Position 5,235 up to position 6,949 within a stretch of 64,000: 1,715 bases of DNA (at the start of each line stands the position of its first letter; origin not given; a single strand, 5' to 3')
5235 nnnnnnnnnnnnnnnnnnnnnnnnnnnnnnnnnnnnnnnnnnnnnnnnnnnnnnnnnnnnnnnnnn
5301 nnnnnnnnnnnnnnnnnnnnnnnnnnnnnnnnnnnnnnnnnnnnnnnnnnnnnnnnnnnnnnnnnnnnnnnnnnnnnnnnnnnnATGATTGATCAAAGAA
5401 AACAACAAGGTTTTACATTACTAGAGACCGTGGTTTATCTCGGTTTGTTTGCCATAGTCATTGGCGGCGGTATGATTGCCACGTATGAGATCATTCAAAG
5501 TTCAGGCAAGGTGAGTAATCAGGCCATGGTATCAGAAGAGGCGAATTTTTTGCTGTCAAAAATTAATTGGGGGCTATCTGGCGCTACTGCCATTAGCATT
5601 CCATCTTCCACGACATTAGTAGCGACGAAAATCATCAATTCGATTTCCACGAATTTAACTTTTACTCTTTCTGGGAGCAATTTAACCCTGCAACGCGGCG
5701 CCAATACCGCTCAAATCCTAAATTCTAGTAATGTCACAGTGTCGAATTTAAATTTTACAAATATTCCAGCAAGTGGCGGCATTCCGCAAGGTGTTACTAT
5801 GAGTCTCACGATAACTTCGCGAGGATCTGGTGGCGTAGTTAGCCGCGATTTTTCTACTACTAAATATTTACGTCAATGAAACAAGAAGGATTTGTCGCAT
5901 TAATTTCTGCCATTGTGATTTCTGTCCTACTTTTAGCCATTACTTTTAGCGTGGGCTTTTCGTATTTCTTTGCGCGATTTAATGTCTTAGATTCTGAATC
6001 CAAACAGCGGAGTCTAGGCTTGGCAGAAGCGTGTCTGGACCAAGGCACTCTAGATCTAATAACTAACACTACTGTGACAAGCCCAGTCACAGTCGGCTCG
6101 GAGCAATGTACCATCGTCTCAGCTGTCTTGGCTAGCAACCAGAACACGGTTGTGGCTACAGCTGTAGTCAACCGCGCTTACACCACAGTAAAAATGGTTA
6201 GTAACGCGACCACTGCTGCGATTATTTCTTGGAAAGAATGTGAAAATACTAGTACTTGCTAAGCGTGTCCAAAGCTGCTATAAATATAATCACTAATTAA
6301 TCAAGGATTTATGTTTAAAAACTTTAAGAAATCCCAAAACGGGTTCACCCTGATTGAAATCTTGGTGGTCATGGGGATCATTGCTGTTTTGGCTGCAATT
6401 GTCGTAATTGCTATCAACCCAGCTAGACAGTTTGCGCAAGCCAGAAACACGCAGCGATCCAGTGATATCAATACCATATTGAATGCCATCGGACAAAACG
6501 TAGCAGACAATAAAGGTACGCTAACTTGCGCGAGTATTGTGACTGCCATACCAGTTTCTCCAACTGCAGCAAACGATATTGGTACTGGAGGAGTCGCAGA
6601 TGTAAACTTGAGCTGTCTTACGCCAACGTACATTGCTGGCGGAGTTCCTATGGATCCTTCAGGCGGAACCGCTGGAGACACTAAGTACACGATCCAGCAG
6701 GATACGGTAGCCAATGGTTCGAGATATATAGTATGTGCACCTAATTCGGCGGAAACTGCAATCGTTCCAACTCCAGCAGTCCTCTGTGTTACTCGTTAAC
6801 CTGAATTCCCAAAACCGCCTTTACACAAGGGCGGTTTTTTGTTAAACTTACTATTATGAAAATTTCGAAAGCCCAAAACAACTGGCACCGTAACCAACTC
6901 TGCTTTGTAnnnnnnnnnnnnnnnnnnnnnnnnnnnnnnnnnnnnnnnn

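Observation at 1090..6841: Compact monoderm-style type IV pilus operon whose largest pilin-like gene carries an LVIVD beta-propeller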

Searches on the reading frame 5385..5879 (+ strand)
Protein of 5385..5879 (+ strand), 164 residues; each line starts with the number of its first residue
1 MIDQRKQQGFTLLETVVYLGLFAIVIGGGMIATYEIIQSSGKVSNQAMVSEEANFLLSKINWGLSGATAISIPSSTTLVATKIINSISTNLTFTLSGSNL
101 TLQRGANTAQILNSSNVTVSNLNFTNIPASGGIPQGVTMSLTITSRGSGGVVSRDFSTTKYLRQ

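Call 3: search_protein_families(library=pfam, proteins=[window:5385-5879:+], max_evalue=1)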
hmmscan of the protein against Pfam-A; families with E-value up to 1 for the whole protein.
window:5385-5879:+ (164 aa): 1 family
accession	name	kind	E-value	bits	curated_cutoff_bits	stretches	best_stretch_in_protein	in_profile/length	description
PF07963.17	N_methyl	-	9.6e-07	28.6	21.2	1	5-28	2-25/27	Prokaryotic N-terminal methylation motif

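Call 4: search_protein_families(library=ncbifam, proteins=[window:5385-5879:+], max_evalue=1)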
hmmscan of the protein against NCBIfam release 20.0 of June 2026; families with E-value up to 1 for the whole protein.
window:5385-5879:+ (164 aa): 8 families
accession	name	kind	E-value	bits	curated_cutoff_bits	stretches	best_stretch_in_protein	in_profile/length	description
NF006588.0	PRK09120.1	equivalog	0.0021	17.3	276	1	46-115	128-189/276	p-hydroxycinnamoyl CoA hydratase/lyase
NF007800.0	PRK10506.1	equivalog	0.0038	17.1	158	1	5-44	6-44/163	prepilin peptidase-dependent protein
NF007862.0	PRK10574.1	equivalog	0.027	14.6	138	1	5-61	2-59/145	prepilin peptidase-dependent pilin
NF041013.1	T4P_ComGE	equivalog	0.03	14.4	49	1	6-26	2-22/83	competence type IV pilus minor pilin ComGE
TIGR01707.1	gspI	equivalog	0.078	13.5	44.35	1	9-47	1-39/101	type II secretion system minor pseudopilin GspI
NF041002.1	pilin_ComGF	equivalog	0.087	13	80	1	7-99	1-91/139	competence type IV pilus minor pilin ComGF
TIGR01708.2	typeII_sec_gspH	equivalog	0.14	12.2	80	1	7-33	1-27/169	type II secretion system minor pseudopilin GspH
TIGR02532.1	IV_pilin_GFxxxE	domain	0.19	11.7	16.3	1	7-27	1-21/24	prepilin-type N-terminal cleavage/methylation domain-containing protein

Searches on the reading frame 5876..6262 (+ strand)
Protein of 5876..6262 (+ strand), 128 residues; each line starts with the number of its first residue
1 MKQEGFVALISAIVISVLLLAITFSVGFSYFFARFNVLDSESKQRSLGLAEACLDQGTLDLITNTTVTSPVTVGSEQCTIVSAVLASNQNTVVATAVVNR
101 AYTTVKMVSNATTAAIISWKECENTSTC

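Call 3: search_protein_families(library=pfam, proteins=[window:5876-6262:+], max_evalue=1)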
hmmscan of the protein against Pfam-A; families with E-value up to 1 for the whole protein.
window:5876-6262:+ (128 aa): 0 families

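Call 4: search_protein_families(library=ncbifam, proteins=[window:5876-6262:+], max_evalue=1)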
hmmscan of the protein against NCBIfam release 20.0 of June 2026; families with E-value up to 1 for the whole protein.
window:5876-6262:+ (128 aa): 0 families

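Call 61: find_homologous_proteins(query=window:5876-6259:+, max_evalue=0.001)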
Query window:5876-6259:+ (128 aa): 20 proteins with E <= 0.001 among 80 candidates.
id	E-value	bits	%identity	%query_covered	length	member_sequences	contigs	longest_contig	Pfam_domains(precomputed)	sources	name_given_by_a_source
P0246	1.1e-71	256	100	100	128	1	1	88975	-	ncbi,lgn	-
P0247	4.5e-38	148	63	100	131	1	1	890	-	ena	-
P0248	1.7e-32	130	55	94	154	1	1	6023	-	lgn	-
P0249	4.5e-29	119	52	97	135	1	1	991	-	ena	-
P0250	1.8e-28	117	52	98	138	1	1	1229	-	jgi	jgi:hypothetical protein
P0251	2.1e-27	113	50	99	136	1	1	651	-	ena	-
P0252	3.0e-27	113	48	97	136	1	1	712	-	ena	-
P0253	9.6e-26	108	48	96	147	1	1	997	-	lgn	-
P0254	9.4e-25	105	46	99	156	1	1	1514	-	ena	-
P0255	2.2e-24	104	48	94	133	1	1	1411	-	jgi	jgi:hypothetical protein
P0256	8.5e-24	102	47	96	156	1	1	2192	-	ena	-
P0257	9.1e-24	102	43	96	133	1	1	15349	-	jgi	jgi:hypothetical protein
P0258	1.3e-23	101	47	95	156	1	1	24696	-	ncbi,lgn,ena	-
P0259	1.0e-22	98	45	95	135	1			-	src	-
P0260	9.7e-22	95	44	96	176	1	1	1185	-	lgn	-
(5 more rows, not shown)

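Call 69: predict_structure(alignment_id=A5)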
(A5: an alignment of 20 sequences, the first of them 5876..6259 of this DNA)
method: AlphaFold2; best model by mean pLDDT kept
length: 128 residues; sequences in the alignment: 20
mean_pLDDT: 87.8   pTM: 0.66
mean pLDDT of the five models: 87.8, 87.5, 86.0, 84.6, 83.8
residues with pLDDT >= 90: 61; 70-90: 64; 50-70: 3; < 50: 0
segments of 3 or more residues with pLDDT < 50: none
pLDDT, mean of each block of 10 residues (from residue 1): 79 95 90 80 91 91 83 87 88 91 92 89 83
secondary structure, 60 per line:
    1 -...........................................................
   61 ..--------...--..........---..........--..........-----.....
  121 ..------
elements in order: H2-62 E71-73 E76-85 E89-98 E101-110 E116-122

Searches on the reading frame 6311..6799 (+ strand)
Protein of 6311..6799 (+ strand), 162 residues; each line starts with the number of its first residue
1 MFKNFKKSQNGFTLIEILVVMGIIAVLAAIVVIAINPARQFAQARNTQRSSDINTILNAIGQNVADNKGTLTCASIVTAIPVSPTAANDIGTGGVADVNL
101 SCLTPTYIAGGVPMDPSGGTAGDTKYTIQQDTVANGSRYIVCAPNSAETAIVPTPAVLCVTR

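Call 3: search_protein_families(library=pfam, proteins=[window:6311-6799:+], max_evalue=1)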
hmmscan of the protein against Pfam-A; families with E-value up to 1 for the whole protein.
window:6311-6799:+ (162 aa): 4 families
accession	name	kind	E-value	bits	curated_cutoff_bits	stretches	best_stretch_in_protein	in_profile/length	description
PF07963.17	N_methyl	-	1.8e-09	37.2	21.2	1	7-31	2-26/27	Prokaryotic N-terminal methylation motif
PF04964.19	Flp_Fap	-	0.016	15.4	32.2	1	5-62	1-44/46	Flp/Fap pilin component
PF11694.13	DUF3290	-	0.25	11.7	31.3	1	21-70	49-98/144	Protein of unknown function (DUF3290)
PF15879.10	MWFE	-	0.3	11.9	27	1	16-49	3-36/55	NADH-ubiquinone oxidoreductase MWFE subunit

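Call 4: search_protein_families(library=ncbifam, proteins=[window:6311-6799:+], max_evalue=1)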
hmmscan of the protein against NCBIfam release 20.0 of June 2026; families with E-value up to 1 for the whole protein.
window:6311-6799:+ (162 aa): 22 families
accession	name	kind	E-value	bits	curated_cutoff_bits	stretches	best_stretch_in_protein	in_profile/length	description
TIGR01708.2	typeII_sec_gspH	equivalog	5.1e-08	33.1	80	1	9-46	1-38/169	type II secretion system minor pseudopilin GspH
TIGR02532.1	IV_pilin_GFxxxE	domain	1.1e-07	31.4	16.3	1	9-32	1-24/24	prepilin-type N-terminal cleavage/methylation domain-containing protein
NF007862.0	PRK10574.1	equivalog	3.1e-07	30.6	138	1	7-83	2-76/145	prepilin peptidase-dependent pilin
TIGR01710.1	typeII_sec_gspG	equivalog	4.1e-07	30.1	88.85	1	11-72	2-61/134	type II secretion system major pseudopilin GspG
NF041013.1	T4P_ComGE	equivalog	1.5e-05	25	49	1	7-48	1-42/83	competence type IV pilus minor pilin ComGE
NF040999.1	pilin_ComGC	equivalog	2.8e-05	24.2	75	1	9-40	1-32/84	competence type IV pilus major pilin ComGC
NF007800.0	PRK10506.1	equivalog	7.5e-05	22.6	158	1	5-40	4-39/163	prepilin peptidase-dependent protein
TIGR02596.1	TIGR02596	subfamily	0.00012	22.3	70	1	12-40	1-29/196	Verru_Chthon cassette protein D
NF041775.1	typeIV_PilA_Myxo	equivalog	0.00021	21.3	400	1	5-57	6-52/214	type IV pilin protein PilA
NF040982.1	ComGD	equivalog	0.00035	21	70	1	9-40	1-33/139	competence type IV pilus minor pilin ComGD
TIGR02599.1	TIGR02599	subfamily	0.0094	15.2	256.5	1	11-47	1-40/361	Verru_Chthon cassette protein C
NF041002.1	pilin_ComGF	equivalog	0.0095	16.2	80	1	9-58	1-50/139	competence type IV pilus minor pilin ComGF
NF007848.0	PRK10557.1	equivalog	0.0095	15.3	120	1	4-49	5-49/192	prepilin peptidase-dependent protein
NF038304.1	EPS_HpsC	equivalog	0.014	14.9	200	1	4-28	15-38/318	hormogonium polysaccharide secretion pseudopilin HpsC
TIGR01707.1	gspI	equivalog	0.021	15.3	44.35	1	11-37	1-27/101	type II secretion system minor pseudopilin GspI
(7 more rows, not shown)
